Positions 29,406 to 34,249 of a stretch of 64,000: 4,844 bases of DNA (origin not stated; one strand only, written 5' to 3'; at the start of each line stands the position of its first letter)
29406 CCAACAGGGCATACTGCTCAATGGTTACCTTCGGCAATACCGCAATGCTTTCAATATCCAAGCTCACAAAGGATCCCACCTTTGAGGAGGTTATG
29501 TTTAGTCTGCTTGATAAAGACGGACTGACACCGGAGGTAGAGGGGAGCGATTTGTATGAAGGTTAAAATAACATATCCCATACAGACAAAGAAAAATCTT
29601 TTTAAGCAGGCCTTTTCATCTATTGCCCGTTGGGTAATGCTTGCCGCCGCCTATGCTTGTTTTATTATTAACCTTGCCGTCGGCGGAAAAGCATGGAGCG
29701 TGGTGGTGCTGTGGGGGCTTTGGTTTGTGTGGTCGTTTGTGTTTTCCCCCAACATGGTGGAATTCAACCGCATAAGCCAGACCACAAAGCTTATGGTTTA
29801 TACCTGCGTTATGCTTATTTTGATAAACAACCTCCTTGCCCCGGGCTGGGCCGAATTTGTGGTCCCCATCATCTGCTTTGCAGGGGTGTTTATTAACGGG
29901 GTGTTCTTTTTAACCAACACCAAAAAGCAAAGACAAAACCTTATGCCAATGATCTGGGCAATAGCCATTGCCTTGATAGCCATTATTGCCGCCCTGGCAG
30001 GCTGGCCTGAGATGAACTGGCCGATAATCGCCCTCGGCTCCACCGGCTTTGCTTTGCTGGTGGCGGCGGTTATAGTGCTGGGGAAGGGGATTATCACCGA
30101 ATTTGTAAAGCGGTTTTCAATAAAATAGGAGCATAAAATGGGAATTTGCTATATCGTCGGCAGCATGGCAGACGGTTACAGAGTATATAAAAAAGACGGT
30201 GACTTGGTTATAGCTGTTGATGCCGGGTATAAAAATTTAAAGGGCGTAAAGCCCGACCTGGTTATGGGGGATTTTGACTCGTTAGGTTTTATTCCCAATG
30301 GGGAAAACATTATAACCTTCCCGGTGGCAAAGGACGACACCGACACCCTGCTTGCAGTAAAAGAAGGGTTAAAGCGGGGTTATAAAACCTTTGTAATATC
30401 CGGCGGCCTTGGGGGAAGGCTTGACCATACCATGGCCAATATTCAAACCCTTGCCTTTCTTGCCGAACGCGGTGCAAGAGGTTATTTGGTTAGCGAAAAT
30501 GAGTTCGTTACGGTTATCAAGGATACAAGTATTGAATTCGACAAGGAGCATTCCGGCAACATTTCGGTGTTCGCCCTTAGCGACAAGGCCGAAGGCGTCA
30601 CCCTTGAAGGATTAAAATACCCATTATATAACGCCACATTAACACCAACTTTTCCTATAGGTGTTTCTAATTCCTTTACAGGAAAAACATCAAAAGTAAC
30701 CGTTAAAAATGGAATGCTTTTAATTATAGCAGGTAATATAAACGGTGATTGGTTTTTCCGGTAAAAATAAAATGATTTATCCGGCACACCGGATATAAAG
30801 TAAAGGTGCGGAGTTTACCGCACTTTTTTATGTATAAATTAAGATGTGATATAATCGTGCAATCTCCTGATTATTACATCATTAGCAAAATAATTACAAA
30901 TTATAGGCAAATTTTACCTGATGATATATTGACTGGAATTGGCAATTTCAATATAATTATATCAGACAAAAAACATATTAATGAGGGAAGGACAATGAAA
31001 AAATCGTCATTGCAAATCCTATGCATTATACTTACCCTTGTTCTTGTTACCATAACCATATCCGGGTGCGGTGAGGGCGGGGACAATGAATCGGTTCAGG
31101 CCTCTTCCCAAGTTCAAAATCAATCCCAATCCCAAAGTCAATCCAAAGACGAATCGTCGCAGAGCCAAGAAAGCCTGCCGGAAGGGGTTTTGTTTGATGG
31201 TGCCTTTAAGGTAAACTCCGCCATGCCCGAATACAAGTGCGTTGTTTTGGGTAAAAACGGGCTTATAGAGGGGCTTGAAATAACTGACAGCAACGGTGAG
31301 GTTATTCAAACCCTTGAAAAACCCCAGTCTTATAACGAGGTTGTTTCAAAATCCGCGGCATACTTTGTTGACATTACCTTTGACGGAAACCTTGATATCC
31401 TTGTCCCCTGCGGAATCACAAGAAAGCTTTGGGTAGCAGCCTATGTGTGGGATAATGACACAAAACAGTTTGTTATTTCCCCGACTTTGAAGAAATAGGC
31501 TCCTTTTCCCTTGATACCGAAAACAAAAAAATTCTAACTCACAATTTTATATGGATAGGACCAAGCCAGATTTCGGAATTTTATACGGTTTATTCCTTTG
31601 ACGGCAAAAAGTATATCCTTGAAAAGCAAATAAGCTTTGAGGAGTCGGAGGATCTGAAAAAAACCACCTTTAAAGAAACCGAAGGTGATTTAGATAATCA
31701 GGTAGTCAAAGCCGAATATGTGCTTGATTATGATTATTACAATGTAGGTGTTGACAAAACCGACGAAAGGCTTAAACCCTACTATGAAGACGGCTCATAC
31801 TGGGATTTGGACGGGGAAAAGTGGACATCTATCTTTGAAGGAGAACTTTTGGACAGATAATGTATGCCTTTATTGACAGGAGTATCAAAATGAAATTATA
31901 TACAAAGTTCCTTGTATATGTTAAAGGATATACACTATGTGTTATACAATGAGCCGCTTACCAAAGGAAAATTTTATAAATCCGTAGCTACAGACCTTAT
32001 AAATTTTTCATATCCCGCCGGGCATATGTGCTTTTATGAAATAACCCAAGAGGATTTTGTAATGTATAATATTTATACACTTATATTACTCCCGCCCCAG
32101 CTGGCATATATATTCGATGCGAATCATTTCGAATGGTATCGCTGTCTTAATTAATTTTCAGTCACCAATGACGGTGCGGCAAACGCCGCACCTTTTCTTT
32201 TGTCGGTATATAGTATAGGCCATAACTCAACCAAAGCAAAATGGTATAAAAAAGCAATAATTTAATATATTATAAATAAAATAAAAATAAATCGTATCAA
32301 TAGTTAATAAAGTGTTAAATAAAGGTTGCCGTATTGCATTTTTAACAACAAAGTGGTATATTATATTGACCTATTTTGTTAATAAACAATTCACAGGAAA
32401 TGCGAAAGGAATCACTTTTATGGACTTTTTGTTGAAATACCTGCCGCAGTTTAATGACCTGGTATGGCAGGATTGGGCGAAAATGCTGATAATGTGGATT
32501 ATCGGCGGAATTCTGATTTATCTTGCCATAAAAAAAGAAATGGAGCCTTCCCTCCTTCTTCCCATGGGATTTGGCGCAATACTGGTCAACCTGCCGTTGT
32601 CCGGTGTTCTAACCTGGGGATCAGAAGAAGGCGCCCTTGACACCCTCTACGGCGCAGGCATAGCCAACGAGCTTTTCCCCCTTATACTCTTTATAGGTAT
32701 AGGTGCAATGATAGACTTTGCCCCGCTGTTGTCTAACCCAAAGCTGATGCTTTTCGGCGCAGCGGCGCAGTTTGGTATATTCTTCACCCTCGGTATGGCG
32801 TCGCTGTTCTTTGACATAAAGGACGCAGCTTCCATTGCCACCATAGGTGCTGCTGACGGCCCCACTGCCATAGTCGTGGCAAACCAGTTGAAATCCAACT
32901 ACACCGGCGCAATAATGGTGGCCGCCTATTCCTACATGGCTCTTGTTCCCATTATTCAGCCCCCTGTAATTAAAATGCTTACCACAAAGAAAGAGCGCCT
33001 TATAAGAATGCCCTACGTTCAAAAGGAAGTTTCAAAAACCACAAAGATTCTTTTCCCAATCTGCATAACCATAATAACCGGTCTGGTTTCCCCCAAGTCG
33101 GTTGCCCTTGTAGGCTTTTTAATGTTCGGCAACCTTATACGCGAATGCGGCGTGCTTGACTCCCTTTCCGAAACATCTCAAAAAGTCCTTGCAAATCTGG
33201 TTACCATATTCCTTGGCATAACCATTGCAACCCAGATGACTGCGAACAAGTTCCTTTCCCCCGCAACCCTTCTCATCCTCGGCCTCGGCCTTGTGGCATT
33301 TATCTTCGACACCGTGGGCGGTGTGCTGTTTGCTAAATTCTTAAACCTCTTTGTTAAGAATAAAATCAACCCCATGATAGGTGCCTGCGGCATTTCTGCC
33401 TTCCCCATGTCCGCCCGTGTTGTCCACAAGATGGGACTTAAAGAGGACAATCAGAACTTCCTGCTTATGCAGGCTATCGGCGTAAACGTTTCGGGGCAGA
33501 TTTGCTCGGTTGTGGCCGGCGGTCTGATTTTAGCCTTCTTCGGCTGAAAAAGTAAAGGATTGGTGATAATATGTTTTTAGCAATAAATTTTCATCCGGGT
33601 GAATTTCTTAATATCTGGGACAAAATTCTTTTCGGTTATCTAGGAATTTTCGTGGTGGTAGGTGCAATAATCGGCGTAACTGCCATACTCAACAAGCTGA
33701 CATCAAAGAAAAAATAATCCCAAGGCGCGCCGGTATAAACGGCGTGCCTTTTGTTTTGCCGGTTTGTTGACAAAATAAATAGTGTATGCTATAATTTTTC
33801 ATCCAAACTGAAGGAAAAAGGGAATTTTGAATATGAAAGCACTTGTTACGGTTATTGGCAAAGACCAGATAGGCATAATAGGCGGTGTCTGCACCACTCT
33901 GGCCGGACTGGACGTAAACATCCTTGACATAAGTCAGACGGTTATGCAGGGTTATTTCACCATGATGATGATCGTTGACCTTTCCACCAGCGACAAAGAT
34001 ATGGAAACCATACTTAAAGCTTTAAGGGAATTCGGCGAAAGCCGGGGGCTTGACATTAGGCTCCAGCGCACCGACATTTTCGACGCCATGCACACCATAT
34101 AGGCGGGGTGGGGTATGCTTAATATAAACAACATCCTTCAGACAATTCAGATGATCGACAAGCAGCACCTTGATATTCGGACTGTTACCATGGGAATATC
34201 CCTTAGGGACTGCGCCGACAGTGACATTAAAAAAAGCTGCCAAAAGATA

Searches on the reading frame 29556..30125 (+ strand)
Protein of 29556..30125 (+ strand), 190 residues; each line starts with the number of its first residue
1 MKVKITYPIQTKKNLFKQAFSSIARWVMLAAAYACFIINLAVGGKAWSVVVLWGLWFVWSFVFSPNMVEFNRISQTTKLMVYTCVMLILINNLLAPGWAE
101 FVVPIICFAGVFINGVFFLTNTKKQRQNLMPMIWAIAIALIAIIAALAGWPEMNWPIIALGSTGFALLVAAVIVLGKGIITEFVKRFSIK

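Call 79: search_protein_families(library=pfam, proteins=[window:29556-30125:+])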
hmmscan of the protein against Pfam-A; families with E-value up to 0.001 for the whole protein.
window:29556-30125:+ (190 aa): 1 family
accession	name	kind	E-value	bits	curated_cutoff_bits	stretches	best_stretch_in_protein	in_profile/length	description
PF19845.4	DUF6320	-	6.5e-15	55.9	29.9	1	7-189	1-186/186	Family of unknown function (DUF6320)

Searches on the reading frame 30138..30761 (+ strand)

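Call 11: search_protein_families(library=pfam, proteins=[window:30138-30761:+])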
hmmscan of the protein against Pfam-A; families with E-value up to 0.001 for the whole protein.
window:30138-30761:+ (208 aa): 2 families
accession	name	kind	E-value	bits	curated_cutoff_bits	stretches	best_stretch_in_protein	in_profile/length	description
PF04263.21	TPK_catalytic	-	6.3e-19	68.4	30.7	1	17-111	4-107/113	Thiamin pyrophosphokinase, catalytic domain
PF04265.19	TPK_B1_binding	-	1.3e-14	54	22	1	135-194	5-67/67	Thiamin pyrophosphokinase, vitamin B1 binding domain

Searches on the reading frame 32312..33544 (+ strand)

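Call 11: search_protein_families(library=pfam, proteins=[window:32312-33544:+])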
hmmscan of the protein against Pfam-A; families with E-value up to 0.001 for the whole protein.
window:32312-33544:+ (411 aa): 1 family
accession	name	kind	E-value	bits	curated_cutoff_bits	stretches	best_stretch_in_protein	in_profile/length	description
PF03977.18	OAD_beta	-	2.6e-150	500.8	31.6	1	58-410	2-349/349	Na+-transporting oxaloacetate decarboxylase beta subunit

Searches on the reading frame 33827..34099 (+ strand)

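Call 11: search_protein_families(library=pfam, proteins=[window:33827-34099:+])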
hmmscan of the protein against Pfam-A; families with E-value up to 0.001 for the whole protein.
window:33827-34099:+ (91 aa): 3 families
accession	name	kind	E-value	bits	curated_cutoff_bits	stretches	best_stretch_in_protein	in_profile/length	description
PF13740.12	ACT_6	-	2.1e-14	53.6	23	1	6-79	4-75/76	ACT domain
PF01842.31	ACT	-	3.5e-10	39.9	27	1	7-69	3-64/66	ACT domain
PF13291.12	ACT_4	-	0.00013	23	27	1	5-68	7-71/80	ACT domain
